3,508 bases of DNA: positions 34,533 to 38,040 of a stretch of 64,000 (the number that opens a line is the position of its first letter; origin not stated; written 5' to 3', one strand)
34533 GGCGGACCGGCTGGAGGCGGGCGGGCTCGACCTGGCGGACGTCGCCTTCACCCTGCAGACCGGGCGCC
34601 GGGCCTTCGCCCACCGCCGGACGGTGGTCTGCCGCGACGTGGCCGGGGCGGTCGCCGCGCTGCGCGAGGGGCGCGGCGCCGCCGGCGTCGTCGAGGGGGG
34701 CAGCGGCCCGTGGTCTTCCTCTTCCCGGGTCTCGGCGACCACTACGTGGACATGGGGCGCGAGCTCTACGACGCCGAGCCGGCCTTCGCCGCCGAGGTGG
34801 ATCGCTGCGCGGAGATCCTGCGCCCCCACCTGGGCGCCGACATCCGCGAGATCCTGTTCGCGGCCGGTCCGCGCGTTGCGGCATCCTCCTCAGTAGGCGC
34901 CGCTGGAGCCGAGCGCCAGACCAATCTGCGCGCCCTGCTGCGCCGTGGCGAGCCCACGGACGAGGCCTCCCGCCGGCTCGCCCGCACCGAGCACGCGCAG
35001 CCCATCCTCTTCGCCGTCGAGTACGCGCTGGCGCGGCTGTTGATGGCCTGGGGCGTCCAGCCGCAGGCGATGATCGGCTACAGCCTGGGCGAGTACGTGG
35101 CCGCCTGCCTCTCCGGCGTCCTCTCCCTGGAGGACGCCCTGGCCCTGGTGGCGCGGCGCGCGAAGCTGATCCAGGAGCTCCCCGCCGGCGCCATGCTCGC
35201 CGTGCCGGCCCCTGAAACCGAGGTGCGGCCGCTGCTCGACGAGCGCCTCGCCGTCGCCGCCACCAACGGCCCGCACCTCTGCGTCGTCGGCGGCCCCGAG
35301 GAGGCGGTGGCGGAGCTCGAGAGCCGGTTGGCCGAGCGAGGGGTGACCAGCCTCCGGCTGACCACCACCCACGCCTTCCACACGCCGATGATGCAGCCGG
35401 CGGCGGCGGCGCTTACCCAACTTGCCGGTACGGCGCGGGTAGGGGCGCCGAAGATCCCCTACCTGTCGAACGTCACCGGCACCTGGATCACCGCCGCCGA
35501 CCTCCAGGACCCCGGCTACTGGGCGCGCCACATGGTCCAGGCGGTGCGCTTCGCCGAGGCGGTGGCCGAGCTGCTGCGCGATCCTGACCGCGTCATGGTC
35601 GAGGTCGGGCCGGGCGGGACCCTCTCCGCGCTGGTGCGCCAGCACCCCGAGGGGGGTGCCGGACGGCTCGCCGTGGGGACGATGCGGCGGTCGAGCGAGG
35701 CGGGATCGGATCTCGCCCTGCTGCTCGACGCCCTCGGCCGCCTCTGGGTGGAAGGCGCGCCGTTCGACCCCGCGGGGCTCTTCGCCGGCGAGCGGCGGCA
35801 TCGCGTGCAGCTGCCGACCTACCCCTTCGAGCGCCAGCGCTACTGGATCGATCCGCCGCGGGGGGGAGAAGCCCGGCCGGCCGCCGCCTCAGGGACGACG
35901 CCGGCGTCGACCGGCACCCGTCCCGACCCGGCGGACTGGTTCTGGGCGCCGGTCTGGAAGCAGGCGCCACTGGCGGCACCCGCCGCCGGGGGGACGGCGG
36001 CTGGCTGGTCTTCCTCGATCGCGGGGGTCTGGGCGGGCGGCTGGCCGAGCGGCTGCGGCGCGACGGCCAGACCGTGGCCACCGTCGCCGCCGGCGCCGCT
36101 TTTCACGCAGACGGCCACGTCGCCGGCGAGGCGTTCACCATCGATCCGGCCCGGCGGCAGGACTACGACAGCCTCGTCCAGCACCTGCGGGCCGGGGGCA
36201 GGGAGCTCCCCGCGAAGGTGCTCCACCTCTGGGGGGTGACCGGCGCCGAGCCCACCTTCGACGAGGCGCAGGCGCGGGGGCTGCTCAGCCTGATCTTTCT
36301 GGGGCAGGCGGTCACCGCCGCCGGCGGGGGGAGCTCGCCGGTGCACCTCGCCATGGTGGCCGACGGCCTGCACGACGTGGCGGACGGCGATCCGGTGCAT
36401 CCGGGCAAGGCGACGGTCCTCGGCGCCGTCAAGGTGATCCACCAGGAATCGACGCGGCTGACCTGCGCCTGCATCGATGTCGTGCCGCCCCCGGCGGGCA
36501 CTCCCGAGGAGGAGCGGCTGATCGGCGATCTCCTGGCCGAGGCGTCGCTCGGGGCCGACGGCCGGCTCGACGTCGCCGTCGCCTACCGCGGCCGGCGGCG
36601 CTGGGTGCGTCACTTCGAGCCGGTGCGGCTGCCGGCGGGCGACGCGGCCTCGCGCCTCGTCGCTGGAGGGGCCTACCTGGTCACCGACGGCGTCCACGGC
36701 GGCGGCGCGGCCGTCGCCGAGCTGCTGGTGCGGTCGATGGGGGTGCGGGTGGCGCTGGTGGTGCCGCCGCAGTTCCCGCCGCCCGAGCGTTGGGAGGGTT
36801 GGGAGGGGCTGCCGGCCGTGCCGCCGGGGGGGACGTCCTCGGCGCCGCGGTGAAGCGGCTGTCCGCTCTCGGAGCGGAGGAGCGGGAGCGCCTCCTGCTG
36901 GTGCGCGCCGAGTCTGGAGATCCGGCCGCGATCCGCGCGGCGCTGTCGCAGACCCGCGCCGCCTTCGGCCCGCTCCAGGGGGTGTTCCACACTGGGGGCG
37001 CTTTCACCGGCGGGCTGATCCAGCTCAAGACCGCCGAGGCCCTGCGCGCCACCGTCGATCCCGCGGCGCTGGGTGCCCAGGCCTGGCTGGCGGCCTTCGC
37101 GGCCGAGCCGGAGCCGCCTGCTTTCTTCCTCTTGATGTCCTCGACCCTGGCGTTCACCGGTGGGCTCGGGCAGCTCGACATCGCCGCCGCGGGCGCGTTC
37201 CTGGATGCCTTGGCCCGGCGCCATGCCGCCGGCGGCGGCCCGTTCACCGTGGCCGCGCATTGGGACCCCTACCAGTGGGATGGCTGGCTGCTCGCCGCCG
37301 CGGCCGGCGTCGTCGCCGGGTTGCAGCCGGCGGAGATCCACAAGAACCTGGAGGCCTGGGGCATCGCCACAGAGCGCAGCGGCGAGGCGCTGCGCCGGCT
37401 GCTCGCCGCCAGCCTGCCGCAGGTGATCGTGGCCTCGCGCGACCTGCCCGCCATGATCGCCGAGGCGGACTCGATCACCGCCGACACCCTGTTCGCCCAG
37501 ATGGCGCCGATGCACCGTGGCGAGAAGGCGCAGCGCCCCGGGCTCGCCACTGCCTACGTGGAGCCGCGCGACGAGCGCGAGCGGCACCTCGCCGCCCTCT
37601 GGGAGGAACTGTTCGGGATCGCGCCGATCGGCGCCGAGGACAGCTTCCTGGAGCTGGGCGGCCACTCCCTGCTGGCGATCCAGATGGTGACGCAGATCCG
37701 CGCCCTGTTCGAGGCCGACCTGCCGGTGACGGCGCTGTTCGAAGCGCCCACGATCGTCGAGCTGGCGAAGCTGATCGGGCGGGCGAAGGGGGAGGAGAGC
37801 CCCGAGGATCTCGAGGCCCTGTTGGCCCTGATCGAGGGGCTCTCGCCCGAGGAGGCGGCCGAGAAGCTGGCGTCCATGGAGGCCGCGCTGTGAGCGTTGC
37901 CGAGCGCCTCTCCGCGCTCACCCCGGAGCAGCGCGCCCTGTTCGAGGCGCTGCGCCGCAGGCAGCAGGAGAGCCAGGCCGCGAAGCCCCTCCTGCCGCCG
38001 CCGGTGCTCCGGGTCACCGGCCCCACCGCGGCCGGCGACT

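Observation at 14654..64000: Colinear lipopeptide assembly line longer than 49 kb: lipoinitiation plus 11 NRPS modules, one PKS module and an extra stand-alone C domain; no TE in window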

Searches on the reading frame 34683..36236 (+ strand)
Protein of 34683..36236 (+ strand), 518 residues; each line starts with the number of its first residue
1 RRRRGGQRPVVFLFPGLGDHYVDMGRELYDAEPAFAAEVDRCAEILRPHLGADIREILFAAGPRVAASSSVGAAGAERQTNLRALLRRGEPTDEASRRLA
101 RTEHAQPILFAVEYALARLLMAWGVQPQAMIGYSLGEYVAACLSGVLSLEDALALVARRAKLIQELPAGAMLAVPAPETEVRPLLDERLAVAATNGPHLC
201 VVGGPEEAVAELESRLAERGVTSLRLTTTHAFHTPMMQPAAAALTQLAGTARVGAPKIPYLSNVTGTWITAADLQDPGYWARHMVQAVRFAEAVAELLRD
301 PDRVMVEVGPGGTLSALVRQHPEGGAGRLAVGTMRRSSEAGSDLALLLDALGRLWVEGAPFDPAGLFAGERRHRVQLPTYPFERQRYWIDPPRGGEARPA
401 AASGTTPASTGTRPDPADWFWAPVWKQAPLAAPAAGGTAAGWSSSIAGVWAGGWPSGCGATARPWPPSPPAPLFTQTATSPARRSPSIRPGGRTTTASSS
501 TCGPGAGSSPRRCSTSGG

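Call 10: search_protein_families(library=pfam, proteins=[window:34683-36236:+], max_evalue=0.00001)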
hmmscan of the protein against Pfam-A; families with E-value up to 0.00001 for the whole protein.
window:34683-36236:+ (518 aa): 1 family
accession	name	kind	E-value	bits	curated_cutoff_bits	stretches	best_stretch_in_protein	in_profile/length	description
PF00698.26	Acyl_transf_1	-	1.9e-51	175.9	32.7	1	11-340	1-300/319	Acyl transferase domain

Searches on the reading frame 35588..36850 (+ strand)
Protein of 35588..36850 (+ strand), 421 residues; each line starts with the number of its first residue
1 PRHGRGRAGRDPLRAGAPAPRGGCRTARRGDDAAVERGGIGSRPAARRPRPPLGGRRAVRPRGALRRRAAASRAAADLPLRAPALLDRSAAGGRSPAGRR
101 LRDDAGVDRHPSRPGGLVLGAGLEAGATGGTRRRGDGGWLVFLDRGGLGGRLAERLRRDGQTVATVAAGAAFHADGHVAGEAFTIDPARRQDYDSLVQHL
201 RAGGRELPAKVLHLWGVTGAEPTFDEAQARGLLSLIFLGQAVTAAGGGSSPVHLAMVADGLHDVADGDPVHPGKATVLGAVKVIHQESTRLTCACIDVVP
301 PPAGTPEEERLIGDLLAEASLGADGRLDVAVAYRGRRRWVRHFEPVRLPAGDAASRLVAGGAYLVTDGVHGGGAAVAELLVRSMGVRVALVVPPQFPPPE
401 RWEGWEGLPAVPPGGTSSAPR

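Call 10: search_protein_families(library=pfam, proteins=[window:35588-36850:+], max_evalue=0.00001)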
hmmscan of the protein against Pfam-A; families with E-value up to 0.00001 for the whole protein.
window:35588-36850:+ (421 aa): 1 family
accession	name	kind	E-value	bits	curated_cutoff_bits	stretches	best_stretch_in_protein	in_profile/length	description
PF21394.3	Beta-ketacyl_N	-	2.6e-10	40.6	26.9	1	159-299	22-154/170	Beta-ketoacyl synthase-like, N-terminal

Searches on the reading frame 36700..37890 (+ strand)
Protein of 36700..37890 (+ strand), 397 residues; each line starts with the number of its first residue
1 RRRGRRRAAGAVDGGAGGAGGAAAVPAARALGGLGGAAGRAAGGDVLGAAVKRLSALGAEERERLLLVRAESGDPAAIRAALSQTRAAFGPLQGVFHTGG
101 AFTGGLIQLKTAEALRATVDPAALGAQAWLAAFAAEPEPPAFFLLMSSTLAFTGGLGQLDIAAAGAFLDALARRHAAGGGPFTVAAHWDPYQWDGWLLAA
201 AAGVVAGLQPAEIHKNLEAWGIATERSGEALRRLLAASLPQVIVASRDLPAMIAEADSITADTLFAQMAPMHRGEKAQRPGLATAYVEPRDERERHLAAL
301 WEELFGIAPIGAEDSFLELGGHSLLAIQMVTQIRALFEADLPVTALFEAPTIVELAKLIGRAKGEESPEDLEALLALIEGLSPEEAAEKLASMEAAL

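Call 10: search_protein_families(library=pfam, proteins=[window:36700-37890:+], max_evalue=0.00001)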
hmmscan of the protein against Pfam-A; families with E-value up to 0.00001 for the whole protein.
window:36700-37890:+ (397 aa): 2 families
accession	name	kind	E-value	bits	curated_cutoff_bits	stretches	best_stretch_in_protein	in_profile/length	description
PF08659.16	KR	-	3e-17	63.6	22.6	1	44-189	38-176/180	KR domain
PF00550.31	PP-binding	-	4.2e-15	56.2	20.8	1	297-359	3-67/67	Phosphopantetheine attachment site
